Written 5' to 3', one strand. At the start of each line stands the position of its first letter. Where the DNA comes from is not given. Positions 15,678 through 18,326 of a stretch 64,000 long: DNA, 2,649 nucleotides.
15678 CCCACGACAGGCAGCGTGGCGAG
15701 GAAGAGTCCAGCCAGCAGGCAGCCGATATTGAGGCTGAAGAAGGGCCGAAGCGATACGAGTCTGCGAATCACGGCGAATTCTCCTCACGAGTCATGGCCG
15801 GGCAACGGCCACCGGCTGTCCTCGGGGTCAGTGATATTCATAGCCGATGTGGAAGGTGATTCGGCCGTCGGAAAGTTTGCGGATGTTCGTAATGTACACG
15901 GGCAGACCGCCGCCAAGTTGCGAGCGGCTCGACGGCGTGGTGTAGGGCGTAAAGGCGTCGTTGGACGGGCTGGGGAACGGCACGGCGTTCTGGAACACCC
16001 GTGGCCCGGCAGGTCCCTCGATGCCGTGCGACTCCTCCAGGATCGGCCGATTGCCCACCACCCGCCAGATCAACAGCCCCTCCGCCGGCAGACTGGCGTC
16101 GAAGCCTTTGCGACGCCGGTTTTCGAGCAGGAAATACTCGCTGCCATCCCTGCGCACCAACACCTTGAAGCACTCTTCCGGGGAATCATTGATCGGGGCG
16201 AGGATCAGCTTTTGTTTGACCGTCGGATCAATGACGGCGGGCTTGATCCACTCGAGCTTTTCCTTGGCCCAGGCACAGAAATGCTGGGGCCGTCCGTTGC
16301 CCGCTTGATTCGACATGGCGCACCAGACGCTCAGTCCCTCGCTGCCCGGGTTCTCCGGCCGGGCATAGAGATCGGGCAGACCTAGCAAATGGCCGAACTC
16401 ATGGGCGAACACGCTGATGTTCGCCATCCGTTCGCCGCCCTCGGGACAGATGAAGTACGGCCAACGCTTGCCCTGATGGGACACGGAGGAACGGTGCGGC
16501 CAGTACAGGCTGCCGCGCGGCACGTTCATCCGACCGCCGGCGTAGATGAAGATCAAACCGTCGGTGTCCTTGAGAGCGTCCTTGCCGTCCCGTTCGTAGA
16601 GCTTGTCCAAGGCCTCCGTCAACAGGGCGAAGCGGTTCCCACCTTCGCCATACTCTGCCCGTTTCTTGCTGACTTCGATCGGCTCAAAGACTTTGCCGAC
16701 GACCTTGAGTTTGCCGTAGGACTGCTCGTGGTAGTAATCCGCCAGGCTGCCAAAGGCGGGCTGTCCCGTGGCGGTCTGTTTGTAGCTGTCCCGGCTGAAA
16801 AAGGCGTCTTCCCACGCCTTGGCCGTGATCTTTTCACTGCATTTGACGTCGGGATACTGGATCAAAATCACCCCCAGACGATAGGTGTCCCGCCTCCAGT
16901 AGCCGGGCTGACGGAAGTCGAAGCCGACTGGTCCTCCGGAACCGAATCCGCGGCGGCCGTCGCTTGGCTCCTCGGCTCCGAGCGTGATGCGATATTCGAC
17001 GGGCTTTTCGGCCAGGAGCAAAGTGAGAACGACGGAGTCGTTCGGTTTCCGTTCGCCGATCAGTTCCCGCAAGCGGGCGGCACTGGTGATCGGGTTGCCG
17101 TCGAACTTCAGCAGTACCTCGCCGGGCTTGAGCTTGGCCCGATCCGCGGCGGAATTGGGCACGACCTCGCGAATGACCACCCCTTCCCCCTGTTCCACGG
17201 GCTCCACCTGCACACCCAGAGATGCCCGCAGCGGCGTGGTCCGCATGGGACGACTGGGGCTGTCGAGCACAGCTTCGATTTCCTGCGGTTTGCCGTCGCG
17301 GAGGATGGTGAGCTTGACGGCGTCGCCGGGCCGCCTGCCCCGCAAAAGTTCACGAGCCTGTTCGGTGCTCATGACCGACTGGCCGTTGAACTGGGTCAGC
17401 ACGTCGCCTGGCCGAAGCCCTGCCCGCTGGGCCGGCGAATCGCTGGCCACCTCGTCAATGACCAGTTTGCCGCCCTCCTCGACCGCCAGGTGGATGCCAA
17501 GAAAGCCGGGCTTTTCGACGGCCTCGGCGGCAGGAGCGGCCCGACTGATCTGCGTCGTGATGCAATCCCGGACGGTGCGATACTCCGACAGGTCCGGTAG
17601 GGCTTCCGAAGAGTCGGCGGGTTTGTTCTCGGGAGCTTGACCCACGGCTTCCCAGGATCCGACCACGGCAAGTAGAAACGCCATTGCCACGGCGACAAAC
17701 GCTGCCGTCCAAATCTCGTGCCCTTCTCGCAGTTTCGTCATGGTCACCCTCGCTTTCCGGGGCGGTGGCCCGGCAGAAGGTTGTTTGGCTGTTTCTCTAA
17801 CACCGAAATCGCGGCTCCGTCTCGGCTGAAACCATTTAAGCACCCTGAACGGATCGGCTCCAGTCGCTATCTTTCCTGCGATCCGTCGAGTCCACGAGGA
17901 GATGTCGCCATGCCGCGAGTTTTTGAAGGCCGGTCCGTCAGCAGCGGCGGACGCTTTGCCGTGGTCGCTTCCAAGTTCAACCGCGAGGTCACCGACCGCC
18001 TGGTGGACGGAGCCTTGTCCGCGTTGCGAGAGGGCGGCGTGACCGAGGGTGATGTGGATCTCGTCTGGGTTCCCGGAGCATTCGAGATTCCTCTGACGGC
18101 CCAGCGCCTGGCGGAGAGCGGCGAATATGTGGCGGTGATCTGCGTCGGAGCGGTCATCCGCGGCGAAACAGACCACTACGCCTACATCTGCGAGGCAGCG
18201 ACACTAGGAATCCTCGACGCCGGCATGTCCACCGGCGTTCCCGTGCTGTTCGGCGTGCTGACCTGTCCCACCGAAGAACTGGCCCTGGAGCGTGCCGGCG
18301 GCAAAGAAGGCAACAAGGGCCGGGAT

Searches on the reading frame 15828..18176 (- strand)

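Call 88: search_protein_families(library=pfam, proteins=[window:15828-18176:-], max_evalue=0.00001)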
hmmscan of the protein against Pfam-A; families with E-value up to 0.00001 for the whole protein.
window:15828-18176:- (782 aa): 4 families
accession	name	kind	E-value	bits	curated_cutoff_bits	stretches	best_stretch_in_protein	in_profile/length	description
PF13180.12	PDZ_2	-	8.5e-32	109.7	27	2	224-301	1-77/80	PDZ domain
PF17820.7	PDZ_6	-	7.5e-26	90.1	27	2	239-293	1-54/54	PDZ domain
PF00595.29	PDZ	-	2.4e-20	73.1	23.2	2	222-292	8-81/81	PDZ domain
PF05547.17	Peptidase_M6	-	7.8e-14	52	22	1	572-634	215-278/294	Immune inhibitor A peptidase M6, catalytic domain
